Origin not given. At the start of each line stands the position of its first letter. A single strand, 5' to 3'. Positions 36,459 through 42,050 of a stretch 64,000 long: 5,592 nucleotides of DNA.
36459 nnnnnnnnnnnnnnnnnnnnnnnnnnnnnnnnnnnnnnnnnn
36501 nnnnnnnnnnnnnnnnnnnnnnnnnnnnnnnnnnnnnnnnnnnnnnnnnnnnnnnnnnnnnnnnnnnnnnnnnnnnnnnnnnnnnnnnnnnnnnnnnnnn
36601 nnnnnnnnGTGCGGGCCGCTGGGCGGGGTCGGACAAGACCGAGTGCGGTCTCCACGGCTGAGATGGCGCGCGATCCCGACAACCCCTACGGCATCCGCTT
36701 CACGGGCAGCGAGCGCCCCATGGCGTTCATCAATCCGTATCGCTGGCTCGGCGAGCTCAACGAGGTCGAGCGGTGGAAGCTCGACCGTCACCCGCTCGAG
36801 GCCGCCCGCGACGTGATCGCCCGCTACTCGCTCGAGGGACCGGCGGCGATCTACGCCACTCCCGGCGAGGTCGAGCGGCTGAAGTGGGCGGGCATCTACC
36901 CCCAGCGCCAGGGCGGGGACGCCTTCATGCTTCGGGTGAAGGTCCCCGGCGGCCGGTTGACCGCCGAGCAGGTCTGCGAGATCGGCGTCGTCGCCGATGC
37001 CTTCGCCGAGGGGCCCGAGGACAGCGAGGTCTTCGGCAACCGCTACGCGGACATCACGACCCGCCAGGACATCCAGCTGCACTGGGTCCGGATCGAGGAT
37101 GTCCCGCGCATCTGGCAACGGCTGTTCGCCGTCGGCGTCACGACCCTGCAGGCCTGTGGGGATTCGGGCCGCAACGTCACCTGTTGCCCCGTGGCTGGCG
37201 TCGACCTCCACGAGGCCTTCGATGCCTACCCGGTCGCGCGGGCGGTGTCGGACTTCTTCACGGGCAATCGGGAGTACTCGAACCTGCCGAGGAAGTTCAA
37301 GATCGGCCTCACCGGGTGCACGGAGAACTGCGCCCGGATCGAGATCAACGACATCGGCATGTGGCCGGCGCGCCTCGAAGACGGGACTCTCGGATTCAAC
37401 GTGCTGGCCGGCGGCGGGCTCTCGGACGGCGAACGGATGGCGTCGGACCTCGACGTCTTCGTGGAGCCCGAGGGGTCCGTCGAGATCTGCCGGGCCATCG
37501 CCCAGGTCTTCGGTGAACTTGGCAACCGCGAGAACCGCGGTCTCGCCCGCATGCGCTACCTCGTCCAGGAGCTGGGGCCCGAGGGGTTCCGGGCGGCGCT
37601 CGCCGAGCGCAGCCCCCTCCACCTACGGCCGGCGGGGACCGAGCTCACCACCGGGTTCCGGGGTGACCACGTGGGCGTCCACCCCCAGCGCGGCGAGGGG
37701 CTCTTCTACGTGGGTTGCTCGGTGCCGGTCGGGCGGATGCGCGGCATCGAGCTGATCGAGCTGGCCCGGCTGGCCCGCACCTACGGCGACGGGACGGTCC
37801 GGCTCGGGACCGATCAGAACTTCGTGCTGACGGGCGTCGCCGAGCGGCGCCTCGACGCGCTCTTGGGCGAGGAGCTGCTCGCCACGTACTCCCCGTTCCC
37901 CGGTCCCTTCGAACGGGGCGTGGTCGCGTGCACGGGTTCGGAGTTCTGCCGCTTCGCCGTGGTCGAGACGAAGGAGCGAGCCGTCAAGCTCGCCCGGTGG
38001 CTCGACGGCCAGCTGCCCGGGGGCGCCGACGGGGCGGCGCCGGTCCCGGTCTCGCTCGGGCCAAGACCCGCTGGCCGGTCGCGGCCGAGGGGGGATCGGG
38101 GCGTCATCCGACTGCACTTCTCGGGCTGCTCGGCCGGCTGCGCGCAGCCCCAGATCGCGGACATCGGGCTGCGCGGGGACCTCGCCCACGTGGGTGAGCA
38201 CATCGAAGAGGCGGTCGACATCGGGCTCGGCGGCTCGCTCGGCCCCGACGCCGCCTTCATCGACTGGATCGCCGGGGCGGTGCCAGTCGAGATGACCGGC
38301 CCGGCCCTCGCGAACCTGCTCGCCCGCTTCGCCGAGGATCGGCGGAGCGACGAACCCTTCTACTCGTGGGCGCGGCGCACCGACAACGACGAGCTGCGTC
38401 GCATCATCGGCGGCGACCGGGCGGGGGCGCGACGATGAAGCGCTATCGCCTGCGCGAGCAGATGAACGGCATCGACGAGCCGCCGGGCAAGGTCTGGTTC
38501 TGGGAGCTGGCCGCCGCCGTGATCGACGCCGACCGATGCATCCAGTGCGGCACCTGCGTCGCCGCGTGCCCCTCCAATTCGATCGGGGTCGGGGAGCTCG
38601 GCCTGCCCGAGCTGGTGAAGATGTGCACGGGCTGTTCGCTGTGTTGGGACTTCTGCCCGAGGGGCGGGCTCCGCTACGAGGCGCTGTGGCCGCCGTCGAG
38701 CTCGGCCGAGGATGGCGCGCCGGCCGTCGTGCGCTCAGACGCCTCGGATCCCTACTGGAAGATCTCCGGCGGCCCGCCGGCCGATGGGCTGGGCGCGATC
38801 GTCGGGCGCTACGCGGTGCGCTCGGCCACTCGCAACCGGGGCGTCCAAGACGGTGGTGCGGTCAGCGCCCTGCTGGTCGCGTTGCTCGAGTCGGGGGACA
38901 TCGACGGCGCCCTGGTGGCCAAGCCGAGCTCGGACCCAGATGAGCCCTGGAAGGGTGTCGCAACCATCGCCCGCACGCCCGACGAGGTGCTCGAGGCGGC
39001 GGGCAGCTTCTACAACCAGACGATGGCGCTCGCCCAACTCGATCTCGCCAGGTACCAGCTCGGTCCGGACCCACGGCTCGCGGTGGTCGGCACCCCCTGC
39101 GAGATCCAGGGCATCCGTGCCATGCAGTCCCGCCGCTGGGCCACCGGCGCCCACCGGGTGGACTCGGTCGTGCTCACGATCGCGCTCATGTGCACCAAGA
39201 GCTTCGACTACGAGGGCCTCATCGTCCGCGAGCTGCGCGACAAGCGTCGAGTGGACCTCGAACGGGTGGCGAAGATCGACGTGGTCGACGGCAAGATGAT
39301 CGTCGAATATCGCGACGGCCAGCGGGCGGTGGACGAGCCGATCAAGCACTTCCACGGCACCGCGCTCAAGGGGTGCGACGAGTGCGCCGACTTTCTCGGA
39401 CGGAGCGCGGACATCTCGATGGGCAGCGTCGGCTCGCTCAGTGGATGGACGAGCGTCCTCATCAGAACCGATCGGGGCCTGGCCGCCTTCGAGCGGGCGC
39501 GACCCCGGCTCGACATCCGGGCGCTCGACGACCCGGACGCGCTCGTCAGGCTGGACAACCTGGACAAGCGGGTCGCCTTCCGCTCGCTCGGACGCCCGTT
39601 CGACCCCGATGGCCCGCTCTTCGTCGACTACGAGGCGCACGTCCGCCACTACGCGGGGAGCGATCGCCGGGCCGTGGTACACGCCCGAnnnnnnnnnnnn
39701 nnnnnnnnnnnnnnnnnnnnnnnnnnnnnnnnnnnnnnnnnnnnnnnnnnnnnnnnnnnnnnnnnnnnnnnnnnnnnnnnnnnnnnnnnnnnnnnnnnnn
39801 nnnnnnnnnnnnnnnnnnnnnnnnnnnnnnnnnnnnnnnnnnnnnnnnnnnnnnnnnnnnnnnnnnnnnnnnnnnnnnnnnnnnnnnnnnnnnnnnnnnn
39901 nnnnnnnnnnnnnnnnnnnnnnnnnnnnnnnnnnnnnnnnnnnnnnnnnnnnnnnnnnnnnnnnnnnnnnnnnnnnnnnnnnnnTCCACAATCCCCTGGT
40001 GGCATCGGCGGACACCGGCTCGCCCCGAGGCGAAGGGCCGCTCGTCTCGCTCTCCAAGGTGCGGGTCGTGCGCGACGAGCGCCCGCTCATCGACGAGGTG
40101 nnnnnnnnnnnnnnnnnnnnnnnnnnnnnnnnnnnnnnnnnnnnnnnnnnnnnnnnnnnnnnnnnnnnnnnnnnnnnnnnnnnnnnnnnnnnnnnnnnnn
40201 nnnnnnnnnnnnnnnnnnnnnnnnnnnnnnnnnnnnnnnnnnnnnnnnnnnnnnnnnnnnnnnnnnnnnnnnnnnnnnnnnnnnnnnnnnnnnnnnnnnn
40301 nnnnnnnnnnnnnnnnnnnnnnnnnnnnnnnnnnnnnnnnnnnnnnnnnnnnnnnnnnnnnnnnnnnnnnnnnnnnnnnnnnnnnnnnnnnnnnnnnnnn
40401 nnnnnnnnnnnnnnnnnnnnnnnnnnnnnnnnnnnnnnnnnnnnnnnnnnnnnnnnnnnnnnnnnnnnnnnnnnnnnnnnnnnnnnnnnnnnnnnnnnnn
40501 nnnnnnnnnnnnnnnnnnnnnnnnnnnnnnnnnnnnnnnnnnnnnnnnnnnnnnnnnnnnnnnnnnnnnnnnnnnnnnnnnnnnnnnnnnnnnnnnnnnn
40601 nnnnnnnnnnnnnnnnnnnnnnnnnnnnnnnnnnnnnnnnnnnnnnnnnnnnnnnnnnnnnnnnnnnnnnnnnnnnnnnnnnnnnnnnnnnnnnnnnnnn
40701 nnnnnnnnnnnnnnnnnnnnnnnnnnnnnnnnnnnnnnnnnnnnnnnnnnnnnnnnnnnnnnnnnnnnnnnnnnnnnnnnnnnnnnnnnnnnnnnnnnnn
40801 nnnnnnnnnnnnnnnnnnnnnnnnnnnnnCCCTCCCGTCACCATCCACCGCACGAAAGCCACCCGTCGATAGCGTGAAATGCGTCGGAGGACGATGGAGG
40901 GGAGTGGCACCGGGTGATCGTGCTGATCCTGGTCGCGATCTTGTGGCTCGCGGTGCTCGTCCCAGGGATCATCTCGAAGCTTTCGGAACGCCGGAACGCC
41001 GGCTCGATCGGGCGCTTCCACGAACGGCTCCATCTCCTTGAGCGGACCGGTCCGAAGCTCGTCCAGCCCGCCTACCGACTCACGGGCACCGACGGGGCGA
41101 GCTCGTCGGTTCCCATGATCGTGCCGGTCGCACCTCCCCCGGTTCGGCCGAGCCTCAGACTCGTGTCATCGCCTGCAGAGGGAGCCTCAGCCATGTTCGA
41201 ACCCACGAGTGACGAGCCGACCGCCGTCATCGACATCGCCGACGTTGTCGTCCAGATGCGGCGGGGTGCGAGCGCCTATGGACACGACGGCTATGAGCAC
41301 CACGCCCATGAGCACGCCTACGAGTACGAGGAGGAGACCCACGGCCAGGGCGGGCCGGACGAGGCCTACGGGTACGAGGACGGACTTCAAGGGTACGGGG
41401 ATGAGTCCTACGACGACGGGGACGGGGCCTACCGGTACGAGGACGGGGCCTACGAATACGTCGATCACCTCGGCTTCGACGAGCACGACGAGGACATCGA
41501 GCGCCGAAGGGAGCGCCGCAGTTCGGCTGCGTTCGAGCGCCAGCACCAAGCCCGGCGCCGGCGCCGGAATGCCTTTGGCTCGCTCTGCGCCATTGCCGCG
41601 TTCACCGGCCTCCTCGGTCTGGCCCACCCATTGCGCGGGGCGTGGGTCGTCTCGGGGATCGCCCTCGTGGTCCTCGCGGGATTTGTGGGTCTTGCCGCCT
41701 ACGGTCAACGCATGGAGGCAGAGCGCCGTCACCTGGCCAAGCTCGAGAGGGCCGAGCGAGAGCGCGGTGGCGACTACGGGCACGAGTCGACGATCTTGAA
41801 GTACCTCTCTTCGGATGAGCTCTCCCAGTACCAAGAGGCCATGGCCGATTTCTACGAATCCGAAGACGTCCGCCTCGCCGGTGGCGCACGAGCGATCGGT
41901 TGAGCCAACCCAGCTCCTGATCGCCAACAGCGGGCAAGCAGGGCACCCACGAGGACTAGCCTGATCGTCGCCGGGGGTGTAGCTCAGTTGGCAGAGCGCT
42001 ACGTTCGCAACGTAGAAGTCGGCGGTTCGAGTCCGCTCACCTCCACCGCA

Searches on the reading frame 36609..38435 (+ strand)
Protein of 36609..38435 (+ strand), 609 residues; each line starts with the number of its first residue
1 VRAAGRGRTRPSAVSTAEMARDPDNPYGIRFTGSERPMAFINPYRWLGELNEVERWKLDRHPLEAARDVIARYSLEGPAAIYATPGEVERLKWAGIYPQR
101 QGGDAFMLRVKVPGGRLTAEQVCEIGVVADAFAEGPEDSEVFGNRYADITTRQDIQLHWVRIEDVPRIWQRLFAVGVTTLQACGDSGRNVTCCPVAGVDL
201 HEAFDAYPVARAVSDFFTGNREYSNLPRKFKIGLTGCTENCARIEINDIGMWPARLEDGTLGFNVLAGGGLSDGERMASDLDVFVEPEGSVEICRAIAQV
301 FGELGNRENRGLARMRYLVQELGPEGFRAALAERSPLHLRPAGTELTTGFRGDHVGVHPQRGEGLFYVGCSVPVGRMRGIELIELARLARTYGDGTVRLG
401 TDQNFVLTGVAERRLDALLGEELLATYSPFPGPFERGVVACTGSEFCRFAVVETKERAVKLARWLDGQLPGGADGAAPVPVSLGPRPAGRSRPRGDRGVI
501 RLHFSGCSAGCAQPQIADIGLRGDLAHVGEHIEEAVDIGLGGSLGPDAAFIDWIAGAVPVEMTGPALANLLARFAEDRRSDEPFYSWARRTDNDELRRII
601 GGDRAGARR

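Call 25: search_protein_families(library=pfam, proteins=[window:36609-38435:+], max_evalue=0.00001)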
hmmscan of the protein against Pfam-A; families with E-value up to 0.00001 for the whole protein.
window:36609-38435:+ (609 aa): 2 families
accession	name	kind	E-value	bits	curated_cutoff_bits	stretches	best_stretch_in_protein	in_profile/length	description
PF01077.27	NIR_SIR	-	1.1e-48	165.1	27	1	184-335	2-154/158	Nitrite and sulphite reductase 4Fe-4S domain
PF03460.22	NIR_SIR_ferr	-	3.1e-36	123.4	24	2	97-172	1-66/69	Nitrite/Sulfite reductase ferredoxin-like half domain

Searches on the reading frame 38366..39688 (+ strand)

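Call 25: search_protein_families(library=pfam, proteins=[window:38366-39688:+], max_evalue=0.00001)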
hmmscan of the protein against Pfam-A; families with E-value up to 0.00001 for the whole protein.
window:38366-39688:+ (441 aa): 11 families
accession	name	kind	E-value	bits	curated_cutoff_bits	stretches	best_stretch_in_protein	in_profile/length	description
PF04432.18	FrhB_FdhB_C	-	5.9e-35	120.8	23.3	1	237-383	3-141/150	Coenzyme F420 hydrogenase/dehydrogenase, beta subunit C terminus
PF04422.18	FrhB_FdhB_N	-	2.1e-20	73.1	22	1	149-225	2-77/78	Coenzyme F420 hydrogenase/dehydrogenase, beta subunit N-term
PF00037.32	Fer4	-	1.1e-09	38.2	21.1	1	52-73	2-23/24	4Fe-4S binding domain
PF14697.11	Fer4_21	-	1.3e-09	38.5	35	1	51-98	1-52/59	4Fe-4S dicluster domain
PF12838.12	Fer4_7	-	1.1e-08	35.8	27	0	51-71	31-51/52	4Fe-4S dicluster domain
PF13187.11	Fer4_9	-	2e-08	34.6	27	1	57-100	1-50/52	4Fe-4S dicluster domain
PF13237.11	Fer4_10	-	4e-08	33.5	25.5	1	52-98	3-53/53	4Fe-4S dicluster domain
PF13484.11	Fer4_16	-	5.2e-07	30.8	30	0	57-73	1-17/66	4Fe-4S double cluster binding domain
PF12837.12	Fer4_6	-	1.1e-06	28.7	25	1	51-72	2-23/24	4Fe-4S binding domain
PF12797.12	Fer4_2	-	1.5e-06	28.3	24.5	1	51-70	3-22/22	4Fe-4S binding domain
PF13534.11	Fer4_17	-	1.9e-06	28.7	22.2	0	54-71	42-59/61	4Fe-4S dicluster domain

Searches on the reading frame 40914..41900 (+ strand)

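Call 31: search_protein_families(library=ncbifam, proteins=[window:40914-41900:+], max_evalue=0.001)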
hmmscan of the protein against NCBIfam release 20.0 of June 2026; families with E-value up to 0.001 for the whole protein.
window:40914-41900:+ (329 aa): 3 families
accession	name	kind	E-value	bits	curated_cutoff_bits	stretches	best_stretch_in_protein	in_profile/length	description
NF045516.2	SepX_GlpR_1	exception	1.1e-09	38.5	160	1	2-284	5-254/293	divisome protein SepX/GlpR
NF050099.1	SepX_GlpR_2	exception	1e-08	35.4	150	0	198-281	82-164/250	divisome protein SepX/GlpR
NF050100.1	SepX_GlpR_3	exception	1.8e-07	31.2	150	1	182-284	81-165/209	divisome protein SepX/GlpR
